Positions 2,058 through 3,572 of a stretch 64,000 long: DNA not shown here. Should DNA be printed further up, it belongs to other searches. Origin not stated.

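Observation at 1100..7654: AAC(3)-like acetyltransferase plus terpene-cyclase-like toroid operon beside twin acyl-AMP ligases flanking a DMT exporter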

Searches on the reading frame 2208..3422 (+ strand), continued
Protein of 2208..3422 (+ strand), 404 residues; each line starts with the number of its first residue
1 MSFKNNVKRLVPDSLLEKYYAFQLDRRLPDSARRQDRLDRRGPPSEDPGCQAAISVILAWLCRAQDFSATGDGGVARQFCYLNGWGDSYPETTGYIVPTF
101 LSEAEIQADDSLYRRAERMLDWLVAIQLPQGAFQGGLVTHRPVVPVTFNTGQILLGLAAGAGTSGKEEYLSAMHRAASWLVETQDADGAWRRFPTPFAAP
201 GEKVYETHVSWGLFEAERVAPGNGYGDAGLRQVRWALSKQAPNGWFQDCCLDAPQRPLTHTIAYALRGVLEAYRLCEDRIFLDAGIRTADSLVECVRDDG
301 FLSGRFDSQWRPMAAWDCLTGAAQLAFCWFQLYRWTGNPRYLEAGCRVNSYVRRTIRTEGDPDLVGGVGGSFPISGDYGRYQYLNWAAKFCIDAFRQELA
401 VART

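Call 60: search_solved_structures(query=A1, max_evalue=10, show_alignments=3)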
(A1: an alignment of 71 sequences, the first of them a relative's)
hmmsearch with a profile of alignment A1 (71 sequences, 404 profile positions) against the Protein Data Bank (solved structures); distinct sequences matched with E-value up to 10: 37.
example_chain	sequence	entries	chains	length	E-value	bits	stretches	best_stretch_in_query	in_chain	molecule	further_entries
2sqc_A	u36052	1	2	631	8.5e-05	24.9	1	162-264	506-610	SQUALENE-HOPENE CYCLASE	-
3sqc_A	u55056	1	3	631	0.00011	24.5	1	162-264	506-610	SQUALENE--HOPENE CYCLASE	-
1gsz_A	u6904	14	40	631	0.00014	24.2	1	162-264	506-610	SQUALENE--HOPENE CYCLASE | SQUALENE-HOPENE CYCLASE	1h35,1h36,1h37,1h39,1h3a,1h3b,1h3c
7xr7_A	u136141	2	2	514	0.0018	20.5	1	95-193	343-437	SQHop_cyclase_C domain-containing protein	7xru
8zg0_A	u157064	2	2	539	0.002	20.4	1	95-193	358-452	Squalene cyclase C-terminal domain-containing protein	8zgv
8zg1_A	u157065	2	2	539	0.002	20.3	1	95-193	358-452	Squalene cyclase C-terminal domain-containing protein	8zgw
7xq4_A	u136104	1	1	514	0.0027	19.9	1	95-193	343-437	SQHop_cyclase_C domain-containing protein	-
7xqz_A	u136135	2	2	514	0.003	19.8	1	95-193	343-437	SQHop_cyclase_C domain-containing protein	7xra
8zg5_A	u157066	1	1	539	0.0033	19.7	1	95-193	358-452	Squalene cyclase C-terminal domain-containing protein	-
4v1r_A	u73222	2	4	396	0.018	17.2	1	263-352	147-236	ALPHA-1,6-MANNANASE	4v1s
4f0a_B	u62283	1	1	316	0.022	17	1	231-371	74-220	Protein Wnt-8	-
1vd5_A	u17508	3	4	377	0.036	16.3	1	272-395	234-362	unsaturated glucuronyl hydrolase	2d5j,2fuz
2ahf_A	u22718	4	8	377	0.038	16.2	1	272-395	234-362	unsaturated glucuronyl hydrolase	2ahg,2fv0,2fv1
7kc4_D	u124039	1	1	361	0.081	15.1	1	232-344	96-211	Protein Wnt-8a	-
8paj_A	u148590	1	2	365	0.22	13.7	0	163-197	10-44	Squalene-hopene/tetraprenyl-beta-curcumene cyclase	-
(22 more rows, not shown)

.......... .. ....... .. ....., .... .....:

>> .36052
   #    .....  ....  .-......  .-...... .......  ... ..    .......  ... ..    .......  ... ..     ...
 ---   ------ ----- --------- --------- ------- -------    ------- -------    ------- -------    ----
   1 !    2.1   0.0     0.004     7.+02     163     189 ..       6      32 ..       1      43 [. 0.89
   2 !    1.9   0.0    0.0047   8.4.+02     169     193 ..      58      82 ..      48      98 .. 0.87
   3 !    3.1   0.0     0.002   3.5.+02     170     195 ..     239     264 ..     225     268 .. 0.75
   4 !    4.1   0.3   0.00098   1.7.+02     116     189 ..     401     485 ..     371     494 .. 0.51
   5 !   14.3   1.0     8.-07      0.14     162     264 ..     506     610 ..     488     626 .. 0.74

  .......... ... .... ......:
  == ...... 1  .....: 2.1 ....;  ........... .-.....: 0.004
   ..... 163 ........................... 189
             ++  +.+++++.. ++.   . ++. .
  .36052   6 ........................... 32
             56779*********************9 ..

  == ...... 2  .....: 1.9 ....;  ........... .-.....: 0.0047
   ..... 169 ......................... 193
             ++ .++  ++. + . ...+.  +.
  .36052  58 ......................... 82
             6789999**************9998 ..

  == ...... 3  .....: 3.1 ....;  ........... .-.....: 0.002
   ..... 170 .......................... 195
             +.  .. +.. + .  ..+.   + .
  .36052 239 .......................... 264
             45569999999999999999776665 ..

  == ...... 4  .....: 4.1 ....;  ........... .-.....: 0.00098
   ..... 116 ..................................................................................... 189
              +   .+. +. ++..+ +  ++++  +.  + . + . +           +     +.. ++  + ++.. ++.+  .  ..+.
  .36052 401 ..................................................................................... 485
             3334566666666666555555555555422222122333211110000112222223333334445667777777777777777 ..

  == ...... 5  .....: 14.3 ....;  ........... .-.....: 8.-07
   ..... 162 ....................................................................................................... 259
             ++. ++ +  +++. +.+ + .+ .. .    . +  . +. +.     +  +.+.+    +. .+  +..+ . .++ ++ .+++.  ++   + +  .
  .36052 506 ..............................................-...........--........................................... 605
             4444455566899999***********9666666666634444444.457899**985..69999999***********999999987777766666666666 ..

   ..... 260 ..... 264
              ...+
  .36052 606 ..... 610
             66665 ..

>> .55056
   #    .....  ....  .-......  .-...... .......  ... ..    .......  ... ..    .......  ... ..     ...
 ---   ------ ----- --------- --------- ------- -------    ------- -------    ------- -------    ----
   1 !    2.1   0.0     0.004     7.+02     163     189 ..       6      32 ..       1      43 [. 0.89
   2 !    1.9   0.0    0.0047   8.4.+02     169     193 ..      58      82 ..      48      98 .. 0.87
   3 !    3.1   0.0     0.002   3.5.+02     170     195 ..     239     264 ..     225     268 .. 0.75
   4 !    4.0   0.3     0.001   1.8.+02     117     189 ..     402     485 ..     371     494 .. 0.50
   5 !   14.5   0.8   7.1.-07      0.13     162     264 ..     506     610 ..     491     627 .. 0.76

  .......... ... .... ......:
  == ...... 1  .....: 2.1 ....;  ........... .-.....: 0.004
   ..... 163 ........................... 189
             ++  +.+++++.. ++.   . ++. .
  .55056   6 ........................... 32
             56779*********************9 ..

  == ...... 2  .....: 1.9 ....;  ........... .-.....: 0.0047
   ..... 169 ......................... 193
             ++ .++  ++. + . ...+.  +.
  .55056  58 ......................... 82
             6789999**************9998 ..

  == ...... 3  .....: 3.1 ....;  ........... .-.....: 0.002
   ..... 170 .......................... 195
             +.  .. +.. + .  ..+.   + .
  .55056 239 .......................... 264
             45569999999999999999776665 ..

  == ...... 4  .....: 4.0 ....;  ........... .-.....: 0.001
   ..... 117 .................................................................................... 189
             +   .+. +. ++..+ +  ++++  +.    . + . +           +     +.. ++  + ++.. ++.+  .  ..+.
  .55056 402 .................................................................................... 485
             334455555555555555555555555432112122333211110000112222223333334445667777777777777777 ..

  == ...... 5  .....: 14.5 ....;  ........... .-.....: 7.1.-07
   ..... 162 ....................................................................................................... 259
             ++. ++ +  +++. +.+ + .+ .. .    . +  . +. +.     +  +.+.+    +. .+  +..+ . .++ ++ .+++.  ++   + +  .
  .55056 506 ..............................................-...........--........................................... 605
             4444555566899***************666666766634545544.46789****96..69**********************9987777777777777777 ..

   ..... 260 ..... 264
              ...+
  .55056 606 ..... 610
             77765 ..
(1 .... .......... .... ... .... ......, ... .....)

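Call 69: search_protein_families(library=pfam, alignment_id=A1, max_evalue=0.1)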
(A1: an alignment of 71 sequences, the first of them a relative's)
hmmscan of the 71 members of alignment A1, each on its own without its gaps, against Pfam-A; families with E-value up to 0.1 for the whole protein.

A. member 1, P0001 (404 aa): 4 families
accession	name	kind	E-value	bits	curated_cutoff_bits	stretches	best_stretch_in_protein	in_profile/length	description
PF13243.12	SQHop_cyclase_C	-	3e-06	26.9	26.1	1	111-265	156-303/319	Squalene-hopene cyclase C-terminal domain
PF07944.18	Beta-AFase-like_GH127_cat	-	1.4e-05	24.7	24.9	1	102-183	69-160/376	Beta-L-arabinofuranosidase, GH127 catalytic domain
PF09492.16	Pec_lyase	-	0.0061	16.3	22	1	162-210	53-96/292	Pectic acid lyase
PF06662.19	C5-epim_C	-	0.015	15.2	23.3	0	265-309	34-79/188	D-glucuronyl C5-epimerase C-terminus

B. families by the number of members that match (of 71 scanned): 18 families
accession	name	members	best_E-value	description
PF13243.12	SQHop_cyclase_C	71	2e-09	Squalene-hopene cyclase C-terminal domain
PF00432.27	Prenyltrans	59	2.3e-06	Prenyltransferase alpha-alpha toroid domain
PF07944.18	Beta-AFase-like_GH127_cat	58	1.5e-09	Beta-L-arabinofuranosidase, GH127 catalytic domain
PF09492.16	Pec_lyase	48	5.8e-06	Pectic acid lyase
PF06662.19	C5-epim_C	39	1.4e-07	D-glucuronyl C5-epimerase C-terminus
PF07470.19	Glyco_hydro_88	28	9.3e-05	Glycosyl Hydrolase Family 88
PF07678.20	TED_complement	21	0.0035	A-macroglobulin TED domain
PF01532.26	Glyco_hydro_47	9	0.0021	Glycosyl hydrolase family 47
PF13249.12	SQHop_cyclase_N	9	0.022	Squalene-hopene cyclase N-terminal domain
PF03663.20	Glyco_hydro_76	6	0.0032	Glycosyl hydrolase family 76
PF05147.19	LANC_like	5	0.0022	Lanthionine synthetase C-like protein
PF17754.6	TetR_C_14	1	0.0017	MftR C-terminal domain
PF19135.5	DUF5818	1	0.0018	Protein of unknown function (DUF5818)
PF20112.4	DUF6502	1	0.035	Family of unknown function (DUF6502)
PF21236.3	PRS7_OB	1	0.052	26S proteasome regulatory subunit 7, OB domain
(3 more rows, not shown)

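Call 70: search_protein_representatives(alignment_id=A1)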
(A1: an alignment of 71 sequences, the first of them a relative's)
Query: 71 sequences, 404 profile positions. Proteins with E-value up to 0.001 (for the whole library): 3106; up to 1e-10: 2027; up to 1e-30: 1009. The best 150 are listed.
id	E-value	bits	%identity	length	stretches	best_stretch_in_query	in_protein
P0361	3.0e-187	639.0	-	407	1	12-402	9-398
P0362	7.5e-179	611.4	-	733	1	18-402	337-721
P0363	1.7e-171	587.1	-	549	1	13-401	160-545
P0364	4.3e-171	585.8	-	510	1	19-401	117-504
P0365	2.2e-170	583.5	-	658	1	19-398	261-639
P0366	1.7e-159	547.6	-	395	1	24-400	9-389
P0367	3.2e-157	540.1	-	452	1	2-308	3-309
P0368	8.4e-154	528.8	-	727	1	17-401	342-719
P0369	1.0e-149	515.4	-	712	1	24-399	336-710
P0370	6.6e-148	509.4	-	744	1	7-401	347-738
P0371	3.8e-147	506.9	-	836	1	31-400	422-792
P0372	1.8e-138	478.4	-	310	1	99-401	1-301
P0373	2.2e-128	445.2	-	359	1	25-292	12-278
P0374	1.5e-126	439.1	-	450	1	48-400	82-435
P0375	3.7e-121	421.3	-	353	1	54-401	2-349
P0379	1.4e-110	386.5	-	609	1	19-400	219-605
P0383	3.8e-109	381.8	-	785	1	15-396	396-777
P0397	4.4e-102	358.5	-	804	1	52-401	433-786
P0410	6.5e-96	338.2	-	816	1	51-401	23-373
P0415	1.4e-94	333.8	-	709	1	48-396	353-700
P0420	6.5e-93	328.3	-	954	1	51-398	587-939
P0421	7.9e-93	328.0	-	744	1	19-399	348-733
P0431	2.3e-90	319.9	-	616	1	30-400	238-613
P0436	1.3e-89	317.5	-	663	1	45-396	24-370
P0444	6.8e-89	315.1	-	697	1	40-397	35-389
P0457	1.1e-87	311.1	-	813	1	41-401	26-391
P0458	1.3e-87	310.9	-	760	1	50-401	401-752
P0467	3.9e-86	306.0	-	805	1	39-399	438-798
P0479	1.4e-84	300.9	-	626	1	51-401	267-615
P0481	2.5e-84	300.0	-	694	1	27-399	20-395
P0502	2.8e-81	290.0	-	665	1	16-398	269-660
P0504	4.5e-81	289.3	-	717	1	47-399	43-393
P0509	6.9e-81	288.7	-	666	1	32-402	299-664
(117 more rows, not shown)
